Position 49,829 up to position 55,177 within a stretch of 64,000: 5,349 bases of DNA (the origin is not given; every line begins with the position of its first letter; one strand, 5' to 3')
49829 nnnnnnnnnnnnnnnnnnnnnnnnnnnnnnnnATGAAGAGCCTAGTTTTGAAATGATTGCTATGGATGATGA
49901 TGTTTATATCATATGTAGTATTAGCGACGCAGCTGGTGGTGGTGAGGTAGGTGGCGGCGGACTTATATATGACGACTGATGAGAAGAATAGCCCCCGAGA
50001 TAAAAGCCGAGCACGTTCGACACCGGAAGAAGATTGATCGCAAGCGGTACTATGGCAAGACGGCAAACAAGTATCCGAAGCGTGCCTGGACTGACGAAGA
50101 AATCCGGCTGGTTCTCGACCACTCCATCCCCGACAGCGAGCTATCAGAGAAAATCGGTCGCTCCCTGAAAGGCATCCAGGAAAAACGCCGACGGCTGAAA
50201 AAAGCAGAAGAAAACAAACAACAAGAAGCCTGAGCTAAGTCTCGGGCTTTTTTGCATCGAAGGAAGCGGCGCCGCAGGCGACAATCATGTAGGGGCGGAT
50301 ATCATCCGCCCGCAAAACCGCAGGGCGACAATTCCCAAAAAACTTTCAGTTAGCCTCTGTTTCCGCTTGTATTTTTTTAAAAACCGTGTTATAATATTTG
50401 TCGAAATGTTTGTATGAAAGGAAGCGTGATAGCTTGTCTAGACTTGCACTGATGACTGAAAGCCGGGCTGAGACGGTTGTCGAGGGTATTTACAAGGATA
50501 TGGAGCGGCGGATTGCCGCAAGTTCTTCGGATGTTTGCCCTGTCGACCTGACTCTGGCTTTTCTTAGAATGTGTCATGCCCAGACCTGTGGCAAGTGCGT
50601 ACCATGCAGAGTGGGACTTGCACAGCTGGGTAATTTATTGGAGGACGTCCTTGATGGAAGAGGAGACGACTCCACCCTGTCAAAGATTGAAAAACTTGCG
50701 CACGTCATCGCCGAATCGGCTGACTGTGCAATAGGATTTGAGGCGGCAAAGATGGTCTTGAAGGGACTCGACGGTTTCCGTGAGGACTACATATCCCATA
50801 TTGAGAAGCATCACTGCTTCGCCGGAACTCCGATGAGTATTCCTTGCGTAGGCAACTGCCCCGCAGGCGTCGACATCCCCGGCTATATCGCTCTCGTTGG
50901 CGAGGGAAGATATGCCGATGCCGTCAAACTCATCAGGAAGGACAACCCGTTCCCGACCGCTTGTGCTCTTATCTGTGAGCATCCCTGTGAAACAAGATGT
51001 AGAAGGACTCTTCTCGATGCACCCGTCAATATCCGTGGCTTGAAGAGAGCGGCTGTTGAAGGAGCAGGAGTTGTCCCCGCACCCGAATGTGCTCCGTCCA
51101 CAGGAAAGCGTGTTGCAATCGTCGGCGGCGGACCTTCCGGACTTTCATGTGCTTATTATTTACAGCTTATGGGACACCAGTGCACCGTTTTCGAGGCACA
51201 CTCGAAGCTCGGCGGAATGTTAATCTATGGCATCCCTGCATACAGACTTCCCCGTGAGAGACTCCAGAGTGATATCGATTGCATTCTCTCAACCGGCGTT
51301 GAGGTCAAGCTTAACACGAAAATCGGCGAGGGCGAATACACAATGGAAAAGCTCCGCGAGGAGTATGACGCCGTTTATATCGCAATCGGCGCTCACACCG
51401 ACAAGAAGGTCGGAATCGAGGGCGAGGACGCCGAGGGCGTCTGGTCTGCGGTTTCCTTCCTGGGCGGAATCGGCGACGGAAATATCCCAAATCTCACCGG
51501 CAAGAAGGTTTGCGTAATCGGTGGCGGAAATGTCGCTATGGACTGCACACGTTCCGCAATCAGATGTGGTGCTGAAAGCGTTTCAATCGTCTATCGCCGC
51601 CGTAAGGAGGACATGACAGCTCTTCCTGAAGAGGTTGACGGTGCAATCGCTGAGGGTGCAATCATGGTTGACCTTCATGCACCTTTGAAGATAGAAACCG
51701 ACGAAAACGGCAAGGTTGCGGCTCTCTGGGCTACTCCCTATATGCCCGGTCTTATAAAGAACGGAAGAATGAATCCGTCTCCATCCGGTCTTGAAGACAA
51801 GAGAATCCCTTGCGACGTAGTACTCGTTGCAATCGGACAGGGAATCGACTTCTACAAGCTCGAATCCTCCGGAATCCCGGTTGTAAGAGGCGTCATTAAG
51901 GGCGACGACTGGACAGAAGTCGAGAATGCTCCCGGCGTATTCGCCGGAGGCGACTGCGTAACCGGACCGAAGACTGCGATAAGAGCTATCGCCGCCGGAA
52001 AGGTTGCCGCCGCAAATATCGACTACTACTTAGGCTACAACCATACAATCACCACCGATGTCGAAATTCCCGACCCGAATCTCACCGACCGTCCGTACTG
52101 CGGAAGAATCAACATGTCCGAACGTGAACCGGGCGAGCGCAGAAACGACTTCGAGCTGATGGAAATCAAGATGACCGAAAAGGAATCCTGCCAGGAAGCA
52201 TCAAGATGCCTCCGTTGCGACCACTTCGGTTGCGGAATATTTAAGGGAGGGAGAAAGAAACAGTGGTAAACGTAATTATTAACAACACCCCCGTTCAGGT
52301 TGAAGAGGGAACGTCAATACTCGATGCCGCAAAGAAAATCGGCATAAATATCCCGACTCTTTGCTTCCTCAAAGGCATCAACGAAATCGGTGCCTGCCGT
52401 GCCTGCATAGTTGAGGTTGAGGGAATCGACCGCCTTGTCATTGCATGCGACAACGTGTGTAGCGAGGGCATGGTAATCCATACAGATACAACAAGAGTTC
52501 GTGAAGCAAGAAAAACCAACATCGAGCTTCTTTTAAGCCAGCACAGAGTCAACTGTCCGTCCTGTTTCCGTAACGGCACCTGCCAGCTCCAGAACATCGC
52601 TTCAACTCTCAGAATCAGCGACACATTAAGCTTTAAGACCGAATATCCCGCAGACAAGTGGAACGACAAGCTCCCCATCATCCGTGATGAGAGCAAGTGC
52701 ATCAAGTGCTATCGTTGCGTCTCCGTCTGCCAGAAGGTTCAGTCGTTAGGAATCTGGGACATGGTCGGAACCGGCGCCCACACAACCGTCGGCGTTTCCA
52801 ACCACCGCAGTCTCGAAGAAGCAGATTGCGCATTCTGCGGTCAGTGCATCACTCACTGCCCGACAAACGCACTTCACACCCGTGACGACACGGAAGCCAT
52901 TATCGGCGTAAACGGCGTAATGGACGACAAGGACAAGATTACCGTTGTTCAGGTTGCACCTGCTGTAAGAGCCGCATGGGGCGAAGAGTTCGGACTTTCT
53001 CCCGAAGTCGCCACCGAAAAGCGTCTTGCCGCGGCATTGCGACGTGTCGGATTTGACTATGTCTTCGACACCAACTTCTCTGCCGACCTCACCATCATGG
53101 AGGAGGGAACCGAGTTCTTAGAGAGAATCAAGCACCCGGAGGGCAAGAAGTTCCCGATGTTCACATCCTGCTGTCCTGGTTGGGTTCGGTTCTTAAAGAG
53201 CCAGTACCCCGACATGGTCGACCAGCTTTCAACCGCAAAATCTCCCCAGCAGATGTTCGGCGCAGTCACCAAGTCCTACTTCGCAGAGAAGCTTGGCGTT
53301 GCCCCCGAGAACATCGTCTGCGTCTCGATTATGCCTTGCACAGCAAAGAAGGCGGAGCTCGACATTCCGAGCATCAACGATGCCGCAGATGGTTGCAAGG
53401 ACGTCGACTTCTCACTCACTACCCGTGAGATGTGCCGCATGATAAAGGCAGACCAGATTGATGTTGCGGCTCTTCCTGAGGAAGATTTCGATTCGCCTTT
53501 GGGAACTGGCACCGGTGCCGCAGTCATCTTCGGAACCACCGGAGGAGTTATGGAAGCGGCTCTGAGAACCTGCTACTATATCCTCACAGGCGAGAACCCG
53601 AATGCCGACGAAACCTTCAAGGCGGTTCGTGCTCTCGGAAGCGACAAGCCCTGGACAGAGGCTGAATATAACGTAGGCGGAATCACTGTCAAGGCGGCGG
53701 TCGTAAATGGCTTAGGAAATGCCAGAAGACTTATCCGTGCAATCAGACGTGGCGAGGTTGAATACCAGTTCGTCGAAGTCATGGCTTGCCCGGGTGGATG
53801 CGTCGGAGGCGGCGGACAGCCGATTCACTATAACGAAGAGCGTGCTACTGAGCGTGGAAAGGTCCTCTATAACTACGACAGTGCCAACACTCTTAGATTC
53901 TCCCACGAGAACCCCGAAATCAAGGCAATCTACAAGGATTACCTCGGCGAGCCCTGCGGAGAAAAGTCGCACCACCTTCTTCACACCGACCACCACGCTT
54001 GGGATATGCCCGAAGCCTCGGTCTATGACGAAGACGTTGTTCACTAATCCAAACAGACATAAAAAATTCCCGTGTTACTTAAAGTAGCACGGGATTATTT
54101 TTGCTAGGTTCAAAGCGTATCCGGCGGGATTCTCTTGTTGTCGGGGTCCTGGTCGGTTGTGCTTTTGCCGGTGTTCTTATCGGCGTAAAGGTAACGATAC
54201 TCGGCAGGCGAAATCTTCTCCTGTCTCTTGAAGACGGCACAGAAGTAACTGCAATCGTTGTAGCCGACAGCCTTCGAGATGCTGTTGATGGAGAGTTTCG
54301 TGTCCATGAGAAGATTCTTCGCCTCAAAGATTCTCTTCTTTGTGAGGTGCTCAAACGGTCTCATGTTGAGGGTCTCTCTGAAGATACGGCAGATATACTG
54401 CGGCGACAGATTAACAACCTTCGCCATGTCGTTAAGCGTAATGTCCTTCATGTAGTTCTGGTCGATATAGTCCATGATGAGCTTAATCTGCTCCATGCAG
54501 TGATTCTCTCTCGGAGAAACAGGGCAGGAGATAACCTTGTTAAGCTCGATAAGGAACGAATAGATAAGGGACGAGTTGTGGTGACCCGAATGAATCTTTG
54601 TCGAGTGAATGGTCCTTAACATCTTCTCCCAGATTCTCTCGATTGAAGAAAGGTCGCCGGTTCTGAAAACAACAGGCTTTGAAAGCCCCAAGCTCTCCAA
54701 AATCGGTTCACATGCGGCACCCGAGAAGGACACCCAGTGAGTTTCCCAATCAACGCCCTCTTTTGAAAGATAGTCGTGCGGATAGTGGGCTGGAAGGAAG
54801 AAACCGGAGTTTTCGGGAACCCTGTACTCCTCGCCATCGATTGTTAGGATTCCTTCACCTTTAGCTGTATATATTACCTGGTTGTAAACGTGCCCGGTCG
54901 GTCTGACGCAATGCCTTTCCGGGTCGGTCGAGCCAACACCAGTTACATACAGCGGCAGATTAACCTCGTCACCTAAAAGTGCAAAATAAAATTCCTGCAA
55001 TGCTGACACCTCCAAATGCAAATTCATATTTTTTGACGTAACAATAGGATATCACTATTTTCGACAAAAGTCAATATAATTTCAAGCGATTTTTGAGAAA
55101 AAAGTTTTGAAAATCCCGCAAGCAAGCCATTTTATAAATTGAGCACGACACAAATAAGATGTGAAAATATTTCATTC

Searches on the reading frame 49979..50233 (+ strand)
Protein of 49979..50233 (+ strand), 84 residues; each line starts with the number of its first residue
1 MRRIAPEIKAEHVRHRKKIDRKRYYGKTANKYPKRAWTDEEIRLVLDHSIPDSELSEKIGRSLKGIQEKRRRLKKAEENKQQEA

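Call 11: search_protein_families(library=pfam, proteins=[window:49979-50233:+], max_evalue=0.01)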
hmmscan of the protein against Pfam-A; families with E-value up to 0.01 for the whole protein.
window:49979-50233:+ (84 aa): 0 families

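Call 66: search_protein_families(library=pfam, proteins=[window:49979-50233:+], max_evalue=1)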
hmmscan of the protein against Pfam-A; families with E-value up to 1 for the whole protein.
window:49979-50233:+ (84 aa): 0 families

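Call 67: search_protein_families(library=ncbifam, proteins=[window:49979-50233:+], max_evalue=1)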
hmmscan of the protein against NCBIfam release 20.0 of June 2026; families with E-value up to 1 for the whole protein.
window:49979-50233:+ (84 aa): 0 families

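Call 70: find_homologous_proteins(query=A9, max_evalue=0.001)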
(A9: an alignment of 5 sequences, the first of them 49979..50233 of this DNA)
Query A9 (5 sequences) (84 aa, profile of the alignment): 131 proteins with E <= 0.001 among 401 candidates; the best 120 are listed.
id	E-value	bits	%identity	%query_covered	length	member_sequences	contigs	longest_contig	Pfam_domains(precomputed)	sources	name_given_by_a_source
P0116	2.8e-45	170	100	100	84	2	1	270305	-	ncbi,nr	ncbi:MAG: hypothetical protein LUG49_08730 [Oscillospiraceae bacterium]|nr:hypothetical protein [Osc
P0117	3.5e-42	160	82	99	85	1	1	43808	-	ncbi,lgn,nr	ncbi:MAG: hypothetical protein LUF29_09110 [Oscillospiraceae bacterium]|nr:hypothetical protein [Osc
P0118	2.5e-39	151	87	99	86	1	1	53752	-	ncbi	-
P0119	3.2e-37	145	78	90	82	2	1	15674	-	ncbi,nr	ncbi:MAG: hypothetical protein LUH18_00200 [Oscillospiraceae bacterium]|nr:hypothetical protein [Osc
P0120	1.8e-36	142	78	90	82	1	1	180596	-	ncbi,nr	ncbi:MAG: hypothetical protein LUF29_04520 [Oscillospiraceae bacterium]|nr:hypothetical protein [Osc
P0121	2.9e-36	141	59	89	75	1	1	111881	-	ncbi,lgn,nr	ncbi:MAG: hypothetical protein LUG86_09240 [Oscillospiraceae bacterium]|nr:hypothetical protein [Osc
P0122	2.9e-36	141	71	99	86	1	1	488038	-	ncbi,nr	ncbi:MAG: hypothetical protein LUG49_01100 [Oscillospiraceae bacterium]|nr:hypothetical protein [Osc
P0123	5.1e-36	141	76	98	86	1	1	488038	-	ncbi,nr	ncbi:MAG: hypothetical protein LUG49_02620 [Oscillospiraceae bacterium]|nr:hypothetical protein [Osc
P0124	5.3e-36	141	78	93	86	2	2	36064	-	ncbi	-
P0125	1.1e-35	140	73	94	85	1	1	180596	-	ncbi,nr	ncbi:MAG: hypothetical protein LUF29_04610 [Oscillospiraceae bacterium]|nr:hypothetical protein [Osc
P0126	1.1e-35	140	72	71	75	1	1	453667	-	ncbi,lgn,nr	ncbi:MAG: hypothetical protein LUG49_05735 [Oscillospiraceae bacterium]|nr:hypothetical protein [Osc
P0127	2.8e-35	138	72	90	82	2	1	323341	-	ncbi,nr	ncbi:MAG: hypothetical protein LUE20_05375 [Oscillospiraceae bacterium]|nr:hypothetical protein [Osc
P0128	2.0e-34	136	70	90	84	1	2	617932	-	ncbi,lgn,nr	ncbi:MAG: hypothetical protein LUE20_08690 [Oscillospiraceae bacterium]|nr:hypothetical protein [Osc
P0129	1.4e-33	133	65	96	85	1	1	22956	-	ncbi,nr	ncbi:MAG: hypothetical protein LUF29_04250 [Oscillospiraceae bacterium]|nr:hypothetical protein [Osc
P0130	6.3e-33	131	67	98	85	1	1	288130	-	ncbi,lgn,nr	ncbi:MAG: hypothetical protein LUG86_07095 [Oscillospiraceae bacterium]|nr:hypothetical protein [Osc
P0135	2.8e-30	122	70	88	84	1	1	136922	-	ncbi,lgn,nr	ncbi:MAG: hypothetical protein LUH18_06065 [Oscillospiraceae bacterium]|nr:hypothetical protein [Osc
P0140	1.0e-28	117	69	85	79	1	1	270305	-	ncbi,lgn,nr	ncbi:MAG: hypothetical protein LUG49_07705 [Oscillospiraceae bacterium]|nr:hypothetical protein [Osc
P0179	3.1e-18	84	51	79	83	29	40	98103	-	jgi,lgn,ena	jgi:hypothetical protein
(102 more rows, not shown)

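Call 71: find_encoding_contigs(protein=P0135, flank=9000, max_places=3)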
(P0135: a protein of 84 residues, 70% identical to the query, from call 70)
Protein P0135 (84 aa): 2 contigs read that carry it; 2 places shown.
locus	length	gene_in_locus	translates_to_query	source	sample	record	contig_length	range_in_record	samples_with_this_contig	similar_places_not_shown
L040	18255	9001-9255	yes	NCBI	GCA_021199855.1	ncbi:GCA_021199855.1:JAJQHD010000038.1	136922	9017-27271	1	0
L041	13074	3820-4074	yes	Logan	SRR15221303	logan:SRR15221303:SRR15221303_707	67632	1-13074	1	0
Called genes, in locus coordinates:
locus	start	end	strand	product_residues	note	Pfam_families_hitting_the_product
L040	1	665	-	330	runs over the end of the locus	PF00561:Abhydrolase_1, PF12697:Abhydrolase_6 (faint), PF12146:Hydrolase_4 (faint)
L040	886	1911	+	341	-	PF04041:Glyco_hydro_130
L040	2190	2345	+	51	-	-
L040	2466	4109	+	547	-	-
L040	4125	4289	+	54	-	-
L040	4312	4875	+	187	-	-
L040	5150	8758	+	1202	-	-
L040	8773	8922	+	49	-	-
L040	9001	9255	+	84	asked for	-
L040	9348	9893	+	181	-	PF10502:Peptidase_S26, PF00717:Peptidase_S24 (weak)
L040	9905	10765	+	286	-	PF03193:RsgA_GTPase (weak), PF02421:FeoB_N, PF01926:MMR_HSR1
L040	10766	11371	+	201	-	PF01351:RNase_HII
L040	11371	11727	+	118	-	PF08378:NERD (weak), PF02021:UPF0102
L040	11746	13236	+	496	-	PF14821:Thr_synth_N, PF00291:PALP, PF24857:THR4_C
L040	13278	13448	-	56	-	PF07561:DUF1540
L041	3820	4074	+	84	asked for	-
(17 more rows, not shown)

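Call 72: find_encoding_contigs(protein=P0127, flank=9000, max_places=3)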
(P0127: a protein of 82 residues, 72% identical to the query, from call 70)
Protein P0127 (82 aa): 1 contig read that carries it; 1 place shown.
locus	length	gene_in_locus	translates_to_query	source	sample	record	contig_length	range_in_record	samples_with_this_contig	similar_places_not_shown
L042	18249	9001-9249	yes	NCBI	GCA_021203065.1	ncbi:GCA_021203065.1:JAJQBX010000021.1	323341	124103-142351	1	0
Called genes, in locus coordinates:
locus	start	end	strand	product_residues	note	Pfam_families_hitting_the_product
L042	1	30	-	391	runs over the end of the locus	PF17996:CE2_N, PF00657:Lipase_GDSL, PF13472:Lipase_GDSL_2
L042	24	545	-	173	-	PF14512:TM1586_NiRdase (faint), PF00881:Nitroreductase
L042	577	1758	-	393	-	PF00155:Aminotran_1_2, PF04864:Alliinase_C (faint)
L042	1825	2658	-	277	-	PF01678:DAP_epimerase, PF02567:PhzC-PhzF (weak), PF05544:Pro_racemase (faint), PF01678:DAP_epimerase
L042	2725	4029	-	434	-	PF00278:Orn_DAP_Arg_deC, PF02784:Orn_Arg_deC_N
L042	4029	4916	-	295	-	PF00701:DHDPS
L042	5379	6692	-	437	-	PF00331:Glyco_hydro_10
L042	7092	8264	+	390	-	-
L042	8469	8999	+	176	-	-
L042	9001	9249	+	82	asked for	-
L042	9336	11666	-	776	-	-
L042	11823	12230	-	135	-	-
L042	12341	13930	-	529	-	PF07532:Big_4 (faint), PF04616:Glyco_hydro_43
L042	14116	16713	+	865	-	PF09479:Flg_new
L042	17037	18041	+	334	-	PF18152:DAHP_snth_FXD, PF00793:DAHP_synth_1, PF03102:NeuB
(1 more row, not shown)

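Call 73: find_encoding_contigs(protein=P0122, flank=9000, max_places=3)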
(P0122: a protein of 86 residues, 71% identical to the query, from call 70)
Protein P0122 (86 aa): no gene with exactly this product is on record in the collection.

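Call 77: find_encoding_contigs(protein=P0179, flank=8000, max_places=10)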
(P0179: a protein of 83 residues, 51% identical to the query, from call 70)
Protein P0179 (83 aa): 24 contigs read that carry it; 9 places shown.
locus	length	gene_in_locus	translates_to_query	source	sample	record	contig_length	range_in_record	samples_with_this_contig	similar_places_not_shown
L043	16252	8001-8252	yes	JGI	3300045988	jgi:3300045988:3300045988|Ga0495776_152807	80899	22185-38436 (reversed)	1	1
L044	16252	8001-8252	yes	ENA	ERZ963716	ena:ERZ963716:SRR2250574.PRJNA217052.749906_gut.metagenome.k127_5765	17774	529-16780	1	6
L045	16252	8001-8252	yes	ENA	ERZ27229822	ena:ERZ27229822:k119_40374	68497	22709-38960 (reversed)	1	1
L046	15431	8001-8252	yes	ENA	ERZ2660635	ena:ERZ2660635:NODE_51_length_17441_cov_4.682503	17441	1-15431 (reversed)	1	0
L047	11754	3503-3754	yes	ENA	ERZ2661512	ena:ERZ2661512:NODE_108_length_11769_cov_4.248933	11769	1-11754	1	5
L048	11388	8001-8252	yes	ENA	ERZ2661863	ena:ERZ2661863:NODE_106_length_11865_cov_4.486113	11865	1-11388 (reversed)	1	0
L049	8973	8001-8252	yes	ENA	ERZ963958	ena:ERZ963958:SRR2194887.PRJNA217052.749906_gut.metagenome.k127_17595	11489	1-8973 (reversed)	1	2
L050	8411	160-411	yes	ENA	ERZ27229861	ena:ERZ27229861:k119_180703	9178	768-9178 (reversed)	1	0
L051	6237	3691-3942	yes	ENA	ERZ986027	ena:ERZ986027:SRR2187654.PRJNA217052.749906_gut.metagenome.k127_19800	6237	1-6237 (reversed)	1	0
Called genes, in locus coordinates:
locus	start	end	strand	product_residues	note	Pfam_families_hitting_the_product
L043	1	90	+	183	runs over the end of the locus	PF04011:LemA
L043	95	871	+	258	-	-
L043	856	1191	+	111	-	-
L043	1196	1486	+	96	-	-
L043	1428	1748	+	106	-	-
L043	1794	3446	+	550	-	-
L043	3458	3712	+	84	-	PF12844:HTH_19, PF01381:HTH_3, PF13443:HTH_26 (weak)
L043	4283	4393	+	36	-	-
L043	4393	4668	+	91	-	PF00216:Bac_DNA_binding, PF18291:HU-HIG (weak)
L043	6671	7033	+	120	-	-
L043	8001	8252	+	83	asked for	-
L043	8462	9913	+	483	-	PF11443:DUF2828, PF25043:DUF7788, PF13519:VWA_2 (weak)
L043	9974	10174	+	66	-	-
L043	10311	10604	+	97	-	-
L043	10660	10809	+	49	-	-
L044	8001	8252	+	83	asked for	-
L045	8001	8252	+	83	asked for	-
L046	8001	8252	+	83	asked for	-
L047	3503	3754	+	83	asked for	-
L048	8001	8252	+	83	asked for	-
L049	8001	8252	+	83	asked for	-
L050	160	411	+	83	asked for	-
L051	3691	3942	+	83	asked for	-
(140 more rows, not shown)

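Call 78: find_encoding_contigs(protein=P0140, flank=10000, max_places=4)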
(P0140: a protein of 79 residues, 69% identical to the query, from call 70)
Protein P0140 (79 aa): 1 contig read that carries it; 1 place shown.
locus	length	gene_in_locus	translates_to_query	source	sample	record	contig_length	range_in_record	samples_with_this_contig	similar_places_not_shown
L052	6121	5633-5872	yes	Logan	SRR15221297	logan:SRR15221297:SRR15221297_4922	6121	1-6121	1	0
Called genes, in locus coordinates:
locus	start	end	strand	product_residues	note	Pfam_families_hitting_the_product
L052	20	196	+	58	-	-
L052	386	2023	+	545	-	PF00239:Resolvase, PF07508:Recombinase, PF13408:Zn_ribbon_recom (weak)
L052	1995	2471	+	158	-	-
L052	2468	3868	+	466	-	PF00239:Resolvase, PF07508:Recombinase, PF13408:Zn_ribbon_recom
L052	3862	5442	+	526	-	PF00239:Resolvase, PF07508:Recombinase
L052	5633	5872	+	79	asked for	-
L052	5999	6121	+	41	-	?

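Call 91: search_solved_structures(query=A11, max_evalue=1)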
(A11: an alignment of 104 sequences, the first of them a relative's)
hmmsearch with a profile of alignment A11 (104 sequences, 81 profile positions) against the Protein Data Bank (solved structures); distinct sequences matched with E-value up to 1: 2.
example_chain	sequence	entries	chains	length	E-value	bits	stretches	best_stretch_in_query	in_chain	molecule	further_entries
1h8a_C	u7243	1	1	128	0.048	17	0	26-48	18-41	MYB TRANSFORMING PROTEIN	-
1a5j_A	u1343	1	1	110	0.38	14.2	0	18-47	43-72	B-MYB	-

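Call 97: predict_structure(alignment_id=A11)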
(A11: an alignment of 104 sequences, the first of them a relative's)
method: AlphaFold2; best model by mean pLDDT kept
length: 84 residues; sequences in the alignment: 104
mean_pLDDT: 93.4   pTM: 0.74
mean pLDDT of the five models: 93.4, 92.4, 89.7, 89.6, 89.1
residues with pLDDT >= 90: 72; 70-90: 11; 50-70: 1; < 50: 0
segments of 3 or more residues with pLDDT < 50: none
pLDDT, mean of each block of 10 residues (from residue 1): 86 96 94 95 96 96 96 93 81
secondary structure, 60 per line:
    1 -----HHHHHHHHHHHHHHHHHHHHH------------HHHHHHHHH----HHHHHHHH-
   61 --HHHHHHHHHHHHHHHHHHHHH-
elements in order: H6-26 H39-47 H52-59 H63-83

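Call 99: fold_search(model_id=the predicted structure, library=pdb)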
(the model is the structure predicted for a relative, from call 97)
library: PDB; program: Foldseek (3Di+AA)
matches with E <= 10: 367; with E <= 0.001: 0
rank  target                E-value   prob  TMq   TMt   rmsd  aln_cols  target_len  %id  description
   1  9a4r_A                4.9e-01  0.25  0.33  0.16  13.4        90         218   18  Integrative model of RPSH-RPOB by crosslinking MS and deep learning (released 2024-09-18)
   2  2vbw_A                1.2e+00  0.38  0.37  0.22   3.5        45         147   31  Feast or famine regulatory protein (Rv3291c)from M. tuberculosis complexed with L-Phenylalanine (released 2007-11-06)
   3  8hnp_B                1.2e+00  0.35  0.39  0.26   5.3        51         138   27  Archaeal transcription factor Mutant (released 2023-09-13)
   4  4yn8                  1.2e+00  0.18  0.31  0.14  11.5        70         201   20  Crystal Structure of Response Regulator ChrA in Heme-Sensing Two Component System (released 2015-08-19)
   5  4pcq_A                1.4e+00  0.41  0.35  0.21   3.0        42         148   26  Crystal Structure of MtbAldR (Rv2779c) (released 2015-05-06)
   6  7fby                  1.5e+00  0.44  0.38  0.22   5.8        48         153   25  Crystal Structure of PH0140 from Pyrococcus horikosii OT3 (released 2022-07-20)
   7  2w25_A                1.5e+00  0.30  0.35  0.22   3.6        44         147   32  Crystal structure of Glu104Ala mutant (released 2009-11-17)
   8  1smt_A                1.5e+00  0.18  0.36  0.31  12.4        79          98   19  SMTB REPRESSOR FROM SYNECHOCOCCUS PCC7942 (released 1997-12-03)
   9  2p5v_C                1.6e+00  0.33  0.37  0.22   3.2        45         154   18  Crystal Structure of Transcriptional Regulator NMB0573 from Neisseria Meningitidis (released 2007-04-03)
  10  2oz9                  1.6e+00  0.15  0.34  0.28  12.7        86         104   16  E. coli TRP holorepressor, orthorhombic crystal form (released 2007-03-06)
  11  9w4w                  1.7e+00  0.44  0.38  0.23   3.6        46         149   26  Structure of transcription factor in complex with L-Ile (released 2026-03-25)
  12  2p6t_B                1.7e+00  0.35  0.37  0.21   4.3        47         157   19  CRYSTAL STRUCTURE OF TRANSCRIPTIONAL REGULATOR NMB0573 and L-LEUCINE COMPLEX FROM NEISSERIA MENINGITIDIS (released 2007-04-03)
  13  6koo_F                1.7e+00  0.20  0.38  0.18  11.9        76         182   14  Mycobacterium tuberculosis initial transcription complex comprising sigma H and 5'-OH RNA of 7 nt (released 2020-03-11)
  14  3tgn_B                1.7e+00  0.15  0.37  0.23  11.1        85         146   14  Crystal Structure of the zinc-dependent MarR Family Transcriptional Regulator AdcR in the Zn(II)-bound State (released 2011-11-30)
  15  2w29_A                1.8e+00  0.25  0.33  0.21   3.7        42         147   31  Gly102Thr mutant of Rv3291c (released 2009-11-17)
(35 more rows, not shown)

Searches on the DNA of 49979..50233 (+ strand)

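Call 85: search_rna_families(source=L042, start=6800, end=7110, threshold=evalue, max_evalue=10)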
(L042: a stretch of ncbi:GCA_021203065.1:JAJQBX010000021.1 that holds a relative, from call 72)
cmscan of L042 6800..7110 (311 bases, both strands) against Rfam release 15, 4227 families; matches with E-value up to 10: 5.
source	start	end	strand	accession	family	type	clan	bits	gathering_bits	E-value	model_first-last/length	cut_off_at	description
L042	7007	7097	+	RF01573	DdR5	Gene; snRNA; snoRNA; CD-box;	-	17.2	70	5.5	1-81/81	no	Dictyostelium snoRNA DdR5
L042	6810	6911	+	RF01787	drz-agam-1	Gene; ribozyme;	-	14.7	37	2.1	1-82/82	no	drz-agam-1 ribozyme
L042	6816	6896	-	RF02438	SpF51_sRNA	Gene; sRNA;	-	14.5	50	4.7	1-45/45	no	Streptococcus sRNA SpF51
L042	6800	6832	-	RF03027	RT-6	Gene; sRNA;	-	12.1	46.7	4.5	34-66/75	3'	RT-6 RNA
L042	6893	6965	-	RF01962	RMST_1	Gene; lncRNA;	-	11.5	40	2.8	1-61/61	no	Rhabdomyosarcoma 2 associated transcript conserved region 1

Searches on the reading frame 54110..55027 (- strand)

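Call 10: search_protein_families(library=pfam, proteins=[window:54110-55027:-], max_evalue=0.01)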
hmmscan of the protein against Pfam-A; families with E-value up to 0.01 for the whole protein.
window:54110-55027:- (305 aa): 4 families
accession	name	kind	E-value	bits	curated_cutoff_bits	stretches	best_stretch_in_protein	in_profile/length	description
PF12833.13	HTH_18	-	1.1e-19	70.9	33.6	1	201-278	1-78/80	Helix-turn-helix domain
PF02311.25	AraC_binding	-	9.1e-19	68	21.1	1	34-159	10-135/135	AraC-like ligand binding domain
PF00165.29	HTH_AraC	-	3.3e-14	53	26.6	2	242-278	6-41/42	Bacterial regulatory helix-turn-helix proteins, AraC family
PF07883.17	Cupin_2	-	1.2e-06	28.6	27.2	1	46-88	16-58/70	Cupin domain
